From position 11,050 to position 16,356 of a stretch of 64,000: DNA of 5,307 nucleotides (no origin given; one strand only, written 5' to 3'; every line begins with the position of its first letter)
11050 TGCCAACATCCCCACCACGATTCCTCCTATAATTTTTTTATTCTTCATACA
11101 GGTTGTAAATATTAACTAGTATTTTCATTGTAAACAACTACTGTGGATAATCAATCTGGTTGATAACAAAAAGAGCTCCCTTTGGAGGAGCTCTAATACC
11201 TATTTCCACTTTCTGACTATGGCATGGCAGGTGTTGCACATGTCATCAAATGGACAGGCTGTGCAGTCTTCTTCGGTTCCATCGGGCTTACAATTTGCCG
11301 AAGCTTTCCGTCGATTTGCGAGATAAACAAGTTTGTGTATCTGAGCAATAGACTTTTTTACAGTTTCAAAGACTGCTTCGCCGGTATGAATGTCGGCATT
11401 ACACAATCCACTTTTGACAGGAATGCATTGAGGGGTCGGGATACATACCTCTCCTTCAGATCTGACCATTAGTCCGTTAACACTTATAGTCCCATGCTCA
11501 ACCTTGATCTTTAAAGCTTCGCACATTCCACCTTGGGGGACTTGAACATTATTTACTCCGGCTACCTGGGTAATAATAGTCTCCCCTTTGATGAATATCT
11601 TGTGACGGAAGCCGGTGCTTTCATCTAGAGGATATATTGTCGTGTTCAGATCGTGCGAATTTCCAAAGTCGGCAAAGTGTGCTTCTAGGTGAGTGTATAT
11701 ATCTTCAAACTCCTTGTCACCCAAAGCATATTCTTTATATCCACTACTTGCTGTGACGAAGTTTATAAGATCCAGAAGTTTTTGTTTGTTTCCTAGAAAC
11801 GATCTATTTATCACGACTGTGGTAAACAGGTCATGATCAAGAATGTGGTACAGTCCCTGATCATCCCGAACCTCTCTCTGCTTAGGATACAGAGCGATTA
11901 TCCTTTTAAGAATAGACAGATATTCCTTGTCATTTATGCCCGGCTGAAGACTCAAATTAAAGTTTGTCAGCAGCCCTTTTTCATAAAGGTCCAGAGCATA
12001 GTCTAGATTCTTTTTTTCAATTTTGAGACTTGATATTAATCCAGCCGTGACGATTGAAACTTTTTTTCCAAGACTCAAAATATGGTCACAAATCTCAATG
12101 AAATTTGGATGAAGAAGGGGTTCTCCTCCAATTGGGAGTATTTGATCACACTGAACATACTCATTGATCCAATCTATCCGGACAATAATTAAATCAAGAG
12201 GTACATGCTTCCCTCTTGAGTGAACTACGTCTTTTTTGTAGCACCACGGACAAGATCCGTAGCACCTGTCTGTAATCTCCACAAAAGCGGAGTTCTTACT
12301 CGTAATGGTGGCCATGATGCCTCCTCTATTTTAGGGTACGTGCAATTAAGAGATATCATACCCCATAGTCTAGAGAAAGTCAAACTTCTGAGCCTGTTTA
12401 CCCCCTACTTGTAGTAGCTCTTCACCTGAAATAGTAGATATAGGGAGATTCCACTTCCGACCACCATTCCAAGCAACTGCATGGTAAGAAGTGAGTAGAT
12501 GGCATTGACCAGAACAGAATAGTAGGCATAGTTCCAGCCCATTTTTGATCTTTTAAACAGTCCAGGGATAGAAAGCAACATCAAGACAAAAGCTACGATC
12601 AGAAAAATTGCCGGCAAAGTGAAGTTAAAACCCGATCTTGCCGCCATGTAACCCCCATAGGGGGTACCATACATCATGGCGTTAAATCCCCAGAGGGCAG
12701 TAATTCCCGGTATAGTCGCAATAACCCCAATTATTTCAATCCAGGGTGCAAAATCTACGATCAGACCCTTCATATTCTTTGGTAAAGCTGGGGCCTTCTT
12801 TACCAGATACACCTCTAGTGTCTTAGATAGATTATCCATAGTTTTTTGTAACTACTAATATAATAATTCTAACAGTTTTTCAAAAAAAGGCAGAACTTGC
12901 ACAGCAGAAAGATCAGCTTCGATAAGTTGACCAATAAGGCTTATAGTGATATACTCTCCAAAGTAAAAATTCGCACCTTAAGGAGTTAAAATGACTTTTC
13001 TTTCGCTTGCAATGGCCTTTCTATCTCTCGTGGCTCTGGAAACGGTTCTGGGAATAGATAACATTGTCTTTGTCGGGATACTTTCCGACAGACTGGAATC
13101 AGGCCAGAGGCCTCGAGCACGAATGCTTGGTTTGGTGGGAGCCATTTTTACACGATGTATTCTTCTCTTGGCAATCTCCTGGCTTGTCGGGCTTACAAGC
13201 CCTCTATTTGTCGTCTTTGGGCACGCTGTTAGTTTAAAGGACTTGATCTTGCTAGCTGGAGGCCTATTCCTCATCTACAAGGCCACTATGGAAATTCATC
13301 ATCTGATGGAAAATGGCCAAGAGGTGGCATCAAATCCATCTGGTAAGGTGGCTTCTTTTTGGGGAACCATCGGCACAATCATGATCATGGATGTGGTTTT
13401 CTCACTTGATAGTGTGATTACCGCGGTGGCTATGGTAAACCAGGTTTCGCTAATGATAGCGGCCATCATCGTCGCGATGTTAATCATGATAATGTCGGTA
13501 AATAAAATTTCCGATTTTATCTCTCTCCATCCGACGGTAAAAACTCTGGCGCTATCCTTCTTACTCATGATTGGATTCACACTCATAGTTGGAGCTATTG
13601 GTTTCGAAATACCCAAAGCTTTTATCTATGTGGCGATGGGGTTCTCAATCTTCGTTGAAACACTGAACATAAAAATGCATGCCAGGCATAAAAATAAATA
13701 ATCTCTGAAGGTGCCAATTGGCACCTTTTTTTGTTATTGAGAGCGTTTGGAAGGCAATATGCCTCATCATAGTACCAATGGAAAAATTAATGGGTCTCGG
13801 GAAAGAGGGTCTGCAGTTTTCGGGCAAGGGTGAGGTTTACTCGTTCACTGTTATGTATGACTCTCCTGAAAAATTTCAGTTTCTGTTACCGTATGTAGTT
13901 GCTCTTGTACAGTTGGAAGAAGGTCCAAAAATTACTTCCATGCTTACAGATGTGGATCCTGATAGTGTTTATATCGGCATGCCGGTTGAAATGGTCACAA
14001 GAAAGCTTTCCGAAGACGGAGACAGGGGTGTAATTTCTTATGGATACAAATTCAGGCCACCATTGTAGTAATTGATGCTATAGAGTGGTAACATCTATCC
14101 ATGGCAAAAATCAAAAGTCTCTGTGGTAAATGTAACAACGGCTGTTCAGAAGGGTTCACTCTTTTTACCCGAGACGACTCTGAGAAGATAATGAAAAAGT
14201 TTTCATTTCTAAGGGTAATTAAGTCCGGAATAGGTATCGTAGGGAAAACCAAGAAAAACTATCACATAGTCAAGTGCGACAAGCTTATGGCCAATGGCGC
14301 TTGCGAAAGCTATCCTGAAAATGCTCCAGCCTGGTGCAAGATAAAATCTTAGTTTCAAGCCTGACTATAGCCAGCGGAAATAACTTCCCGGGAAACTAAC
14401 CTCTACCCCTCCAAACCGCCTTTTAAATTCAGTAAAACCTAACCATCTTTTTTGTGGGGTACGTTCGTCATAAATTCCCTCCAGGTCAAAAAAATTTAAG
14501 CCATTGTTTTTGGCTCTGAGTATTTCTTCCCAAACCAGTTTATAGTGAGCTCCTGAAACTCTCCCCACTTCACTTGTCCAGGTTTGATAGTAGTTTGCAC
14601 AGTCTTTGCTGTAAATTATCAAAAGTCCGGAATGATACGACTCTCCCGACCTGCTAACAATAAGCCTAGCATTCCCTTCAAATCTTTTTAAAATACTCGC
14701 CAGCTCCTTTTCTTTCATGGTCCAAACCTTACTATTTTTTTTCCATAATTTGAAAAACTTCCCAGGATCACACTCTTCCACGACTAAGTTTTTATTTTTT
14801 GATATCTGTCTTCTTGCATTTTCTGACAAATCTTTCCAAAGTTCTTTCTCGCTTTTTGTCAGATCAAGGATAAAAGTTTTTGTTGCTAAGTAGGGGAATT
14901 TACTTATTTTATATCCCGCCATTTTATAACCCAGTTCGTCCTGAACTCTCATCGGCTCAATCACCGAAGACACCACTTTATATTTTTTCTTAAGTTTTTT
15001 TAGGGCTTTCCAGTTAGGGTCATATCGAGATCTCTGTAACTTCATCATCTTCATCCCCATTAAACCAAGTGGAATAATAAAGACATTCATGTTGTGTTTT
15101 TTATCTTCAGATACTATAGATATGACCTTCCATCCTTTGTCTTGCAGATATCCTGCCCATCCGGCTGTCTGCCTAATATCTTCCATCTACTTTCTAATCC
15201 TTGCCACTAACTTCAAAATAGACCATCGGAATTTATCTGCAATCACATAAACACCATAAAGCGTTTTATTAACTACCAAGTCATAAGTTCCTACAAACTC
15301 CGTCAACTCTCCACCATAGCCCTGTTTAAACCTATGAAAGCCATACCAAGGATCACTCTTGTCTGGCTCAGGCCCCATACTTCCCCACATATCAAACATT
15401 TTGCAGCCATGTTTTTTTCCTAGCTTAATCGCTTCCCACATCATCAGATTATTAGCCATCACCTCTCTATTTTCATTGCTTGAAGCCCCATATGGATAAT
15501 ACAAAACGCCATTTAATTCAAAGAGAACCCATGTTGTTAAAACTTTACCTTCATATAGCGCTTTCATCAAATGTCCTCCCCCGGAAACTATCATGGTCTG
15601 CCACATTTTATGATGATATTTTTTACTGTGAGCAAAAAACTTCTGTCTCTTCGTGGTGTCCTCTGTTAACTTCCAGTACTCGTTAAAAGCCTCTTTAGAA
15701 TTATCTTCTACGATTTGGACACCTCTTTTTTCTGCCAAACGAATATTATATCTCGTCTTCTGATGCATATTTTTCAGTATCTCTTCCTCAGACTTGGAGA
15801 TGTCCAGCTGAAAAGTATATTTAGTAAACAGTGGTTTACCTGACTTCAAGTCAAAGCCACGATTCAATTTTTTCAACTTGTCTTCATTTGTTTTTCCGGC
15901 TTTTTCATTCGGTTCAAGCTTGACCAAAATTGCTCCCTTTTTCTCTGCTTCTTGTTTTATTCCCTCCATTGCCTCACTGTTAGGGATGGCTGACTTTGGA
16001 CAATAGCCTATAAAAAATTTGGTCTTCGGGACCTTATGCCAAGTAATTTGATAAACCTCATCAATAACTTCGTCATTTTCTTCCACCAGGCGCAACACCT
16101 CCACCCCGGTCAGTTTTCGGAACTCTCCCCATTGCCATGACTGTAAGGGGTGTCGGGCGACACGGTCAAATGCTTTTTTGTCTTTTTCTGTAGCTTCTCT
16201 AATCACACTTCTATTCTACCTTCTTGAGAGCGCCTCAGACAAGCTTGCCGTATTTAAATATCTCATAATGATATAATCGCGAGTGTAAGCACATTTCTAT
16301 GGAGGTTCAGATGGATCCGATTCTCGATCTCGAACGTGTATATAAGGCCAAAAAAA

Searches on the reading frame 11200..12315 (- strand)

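Call 3: search_protein_families(library=pfam, proteins=[window:11200-12315:-], max_evalue=0.01)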
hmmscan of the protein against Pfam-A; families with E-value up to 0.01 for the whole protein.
window:11200-12315:- (371 aa): 1 family
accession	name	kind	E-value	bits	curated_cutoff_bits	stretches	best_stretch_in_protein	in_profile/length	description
PF04055.27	Radical_SAM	-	5.2e-10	40.2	29.5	1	12-125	1-111/166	Radical SAM superfamily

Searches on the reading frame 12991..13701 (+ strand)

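Call 76: search_protein_families(library=pfam, proteins=[window:12991-13701:+], max_evalue=0.001)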
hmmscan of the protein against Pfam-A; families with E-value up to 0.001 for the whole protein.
window:12991-13701:+ (236 aa): 1 family
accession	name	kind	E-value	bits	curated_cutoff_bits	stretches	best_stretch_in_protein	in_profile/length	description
PF03741.22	TerC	-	9e-43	146.5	27.8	1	12-200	2-176/178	Integral membrane protein TerC family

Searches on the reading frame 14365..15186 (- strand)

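Call 76: search_protein_families(library=pfam, proteins=[window:14365-15186:-], max_evalue=0.001)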
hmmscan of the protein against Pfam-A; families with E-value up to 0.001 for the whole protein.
window:14365-15186:- (273 aa): 1 family
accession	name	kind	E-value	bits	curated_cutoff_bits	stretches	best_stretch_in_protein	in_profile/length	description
PF02388.22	FemAB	-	5.4e-10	39.1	24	1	150-268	273-388/406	FemAB family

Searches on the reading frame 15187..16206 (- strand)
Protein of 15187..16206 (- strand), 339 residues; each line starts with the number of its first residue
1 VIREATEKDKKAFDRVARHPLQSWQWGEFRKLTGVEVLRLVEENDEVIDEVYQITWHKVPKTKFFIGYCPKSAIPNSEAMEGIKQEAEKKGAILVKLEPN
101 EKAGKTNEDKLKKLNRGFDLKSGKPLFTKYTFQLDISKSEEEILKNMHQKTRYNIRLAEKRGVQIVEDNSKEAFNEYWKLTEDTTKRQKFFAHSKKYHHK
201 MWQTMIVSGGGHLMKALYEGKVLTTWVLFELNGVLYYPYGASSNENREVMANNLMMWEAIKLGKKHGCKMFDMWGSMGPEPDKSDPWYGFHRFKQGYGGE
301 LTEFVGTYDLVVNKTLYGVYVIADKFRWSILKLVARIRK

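Call 76: search_protein_families(library=pfam, proteins=[window:15187-16206:-], max_evalue=0.001)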
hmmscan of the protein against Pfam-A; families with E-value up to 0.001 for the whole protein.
window:15187-16206:- (339 aa): 2 families
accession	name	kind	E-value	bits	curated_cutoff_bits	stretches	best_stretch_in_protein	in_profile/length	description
PF02388.22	FemAB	-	3.4e-28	99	24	2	223-325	308-406/406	FemAB family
PF13480.13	Acetyltransf_6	-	1.6e-13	51.5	22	1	147-280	3-139/143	Acetyltransferase (GNAT) domain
